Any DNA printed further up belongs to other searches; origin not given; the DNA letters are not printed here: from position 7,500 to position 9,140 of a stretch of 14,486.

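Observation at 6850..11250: AT-rich island of about 3.9 kb carrying a three-gene operon with two paralogous, polytopic SPFH/band-7 proteins, fused in-frame to the psuG operon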

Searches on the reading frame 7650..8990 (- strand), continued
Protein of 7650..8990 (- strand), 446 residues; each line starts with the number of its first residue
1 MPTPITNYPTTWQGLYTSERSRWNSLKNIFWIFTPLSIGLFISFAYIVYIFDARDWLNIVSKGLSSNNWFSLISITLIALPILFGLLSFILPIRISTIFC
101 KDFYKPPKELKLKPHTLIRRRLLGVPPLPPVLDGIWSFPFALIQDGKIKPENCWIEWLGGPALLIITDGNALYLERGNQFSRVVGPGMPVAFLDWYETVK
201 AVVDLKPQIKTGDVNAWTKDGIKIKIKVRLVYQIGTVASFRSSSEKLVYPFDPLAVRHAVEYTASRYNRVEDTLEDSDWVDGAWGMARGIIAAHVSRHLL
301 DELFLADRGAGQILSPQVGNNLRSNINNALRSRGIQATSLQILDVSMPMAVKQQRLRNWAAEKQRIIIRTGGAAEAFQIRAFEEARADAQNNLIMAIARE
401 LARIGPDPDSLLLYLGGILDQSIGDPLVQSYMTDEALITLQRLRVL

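Call 88: search_protein_families(library=pfam, proteins=[L012:3811-4539:-, L012:9138-11468:+, L012:11526-12869:+, L021:4397-7381:-, L021:3113-4393:-, L021:12592-13380:+, L029:45-1376:+, L029:6407-8203:+, L048:6864-8150:+, L048:5924-6811:+], max_evalue=0.001)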
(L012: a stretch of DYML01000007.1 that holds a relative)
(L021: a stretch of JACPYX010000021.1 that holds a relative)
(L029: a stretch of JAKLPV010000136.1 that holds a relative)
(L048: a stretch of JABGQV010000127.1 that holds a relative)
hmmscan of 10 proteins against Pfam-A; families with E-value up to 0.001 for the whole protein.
L012:3811-4539:- (242 aa): 1 family
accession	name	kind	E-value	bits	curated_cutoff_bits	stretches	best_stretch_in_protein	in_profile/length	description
PF01066.26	CDP-OH_P_transf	-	9.1e-07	29.8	22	1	26-171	8-147/152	CDP-alcohol phosphatidyltransferase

L012:9138-11468:+ (776 aa): 0 families

L012:11526-12869:+ (447 aa): 1 family
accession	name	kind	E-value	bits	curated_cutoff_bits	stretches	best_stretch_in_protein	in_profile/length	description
PF00486.34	Trans_reg_C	-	3.5e-09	37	26.2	1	403-440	40-77/77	Transcriptional regulatory protein, C terminal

L021:4397-7381:- (994 aa): 6 families
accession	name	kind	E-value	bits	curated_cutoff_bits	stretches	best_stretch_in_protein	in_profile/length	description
PF04851.21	ResIII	-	1.4e-35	123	22.5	1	211-397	7-163/164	Type III restriction enzyme, res subunit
PF08463.15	EcoEI_R_C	-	5.1e-35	121.4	24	1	836-985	27-162/163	EcoEI R protein C-terminal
PF18766.7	SWI2_SNF2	-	2.5e-20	73.5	26.7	1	212-433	2-194/221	SWI2/SNF2 ATPase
PF00270.35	DEAD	-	5.4e-11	42.9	26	1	212-398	4-162/167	DEAD/DEAH box helicase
PF00271.37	Helicase_C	-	1e-05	26.2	23.5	1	500-605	10-109/110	Helicase conserved C-terminal domain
PF04313.20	HSDR_N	-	0.00041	20.7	25.1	0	93-166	124-197/198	Type I restriction enzyme R protein N terminus (HSDR_N)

L021:3113-4393:- (426 aa): 1 family
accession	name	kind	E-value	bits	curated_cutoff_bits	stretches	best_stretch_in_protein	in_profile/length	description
PF01420.25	Methylase_S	-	2.2e-27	96.8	22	2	7-183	1-161/168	Type I restriction modification DNA specificity domain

L021:12592-13380:+ (262 aa): 1 family
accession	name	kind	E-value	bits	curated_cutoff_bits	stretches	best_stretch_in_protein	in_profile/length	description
PF01580.24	FtsK_SpoIIIE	-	0.00041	20.3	24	1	57-147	22-113/221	FtsK/SpoIIIE family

L029:45-1376:+ (443 aa): 5 families
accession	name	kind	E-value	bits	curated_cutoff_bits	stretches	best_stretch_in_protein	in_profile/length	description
PF13518.12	HTH_28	-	6.7e-09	36.1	25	1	22-72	2-51/52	Helix-turn-helix domain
PF13551.12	HTH_29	-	1.2e-08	35.4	28.1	1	23-81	2-61/64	Winged helix-turn helix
PF13384.12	HTH_23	-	1.1e-07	31.9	24.6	1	19-65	4-49/50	Homeodomain-like domain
PF13565.12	HTH_32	-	1.8e-07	32.1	33.7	1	50-121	2-71/73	Homeodomain-like domain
PF01498.24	HTH_Tnp_Tc3_2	-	0.00018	22.1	31.5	0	16-52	26-62/72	Transposase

L029:6407-8203:+ (598 aa): 0 families

L048:6864-8150:+ (428 aa): 0 families

L048:5924-6811:+ (295 aa): 1 family
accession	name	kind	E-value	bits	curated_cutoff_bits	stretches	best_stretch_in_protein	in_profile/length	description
PF02219.23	MTHFR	-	1.3e-89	300.8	24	1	5-287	4-287/287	Methylenetetrahydrofolate reductase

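Call 96: search_protein_families(library=phrogs, proteins=[window:7650-8990:-, L005:9391-10446:+], max_evalue=0.01)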
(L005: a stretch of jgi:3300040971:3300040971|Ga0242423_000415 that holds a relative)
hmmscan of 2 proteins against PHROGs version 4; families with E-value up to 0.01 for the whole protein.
window:7650-8990:- (446 aa): 0 families

L005:9391-10446:+ (351 aa): 3 families
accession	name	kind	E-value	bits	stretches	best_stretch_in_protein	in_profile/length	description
phrog_4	-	transcription regulation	5.6e-07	29.9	1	249-348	248-338/400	transcriptional repressor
phrog_8558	-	unknown function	0.00027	22.2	1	240-348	7-110/114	-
phrog_811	-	DNA, RNA and nucleotide metabolism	0.0013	19.3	1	258-349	52-135/140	UmuD-like protein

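Call 97: search_protein_families(library=padloc, proteins=[L005:9391-10446:+, L005:6307-8004:+, L005:8001-9383:+, L003:12611-14281:+, L003:14286-16253:+, L008:3204-4382:+], max_evalue=0.01)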
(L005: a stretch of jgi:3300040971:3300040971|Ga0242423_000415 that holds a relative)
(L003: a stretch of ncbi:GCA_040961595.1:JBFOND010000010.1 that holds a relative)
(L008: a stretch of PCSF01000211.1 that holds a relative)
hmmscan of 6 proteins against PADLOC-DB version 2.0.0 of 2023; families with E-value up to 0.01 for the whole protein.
L005:9391-10446:+ (351 aa): 0 families

L005:6307-8004:+ (565 aa): 0 families

L005:8001-9383:+ (460 aa): 0 families

L003:12611-14281:+ (556 aa): 0 families

L003:14286-16253:+ (655 aa): 0 families

L008:3204-4382:+ (392 aa): 0 families
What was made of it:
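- On Known anti-phage defence systems (PADLOC-DB v2): Homologues from L003, L005 and L008 have no hits (call 97).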

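Call 114: find_encoding_contigs(protein=P0002, flank=6000, max_places=2)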
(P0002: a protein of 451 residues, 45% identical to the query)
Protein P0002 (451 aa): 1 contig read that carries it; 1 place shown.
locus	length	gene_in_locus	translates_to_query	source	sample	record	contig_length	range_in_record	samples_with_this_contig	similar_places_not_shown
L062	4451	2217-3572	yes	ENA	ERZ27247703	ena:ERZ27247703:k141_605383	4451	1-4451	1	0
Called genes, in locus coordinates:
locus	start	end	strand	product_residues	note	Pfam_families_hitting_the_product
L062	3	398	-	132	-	?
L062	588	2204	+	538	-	-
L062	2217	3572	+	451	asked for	PF01145:Band_7 (weak)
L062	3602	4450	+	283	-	?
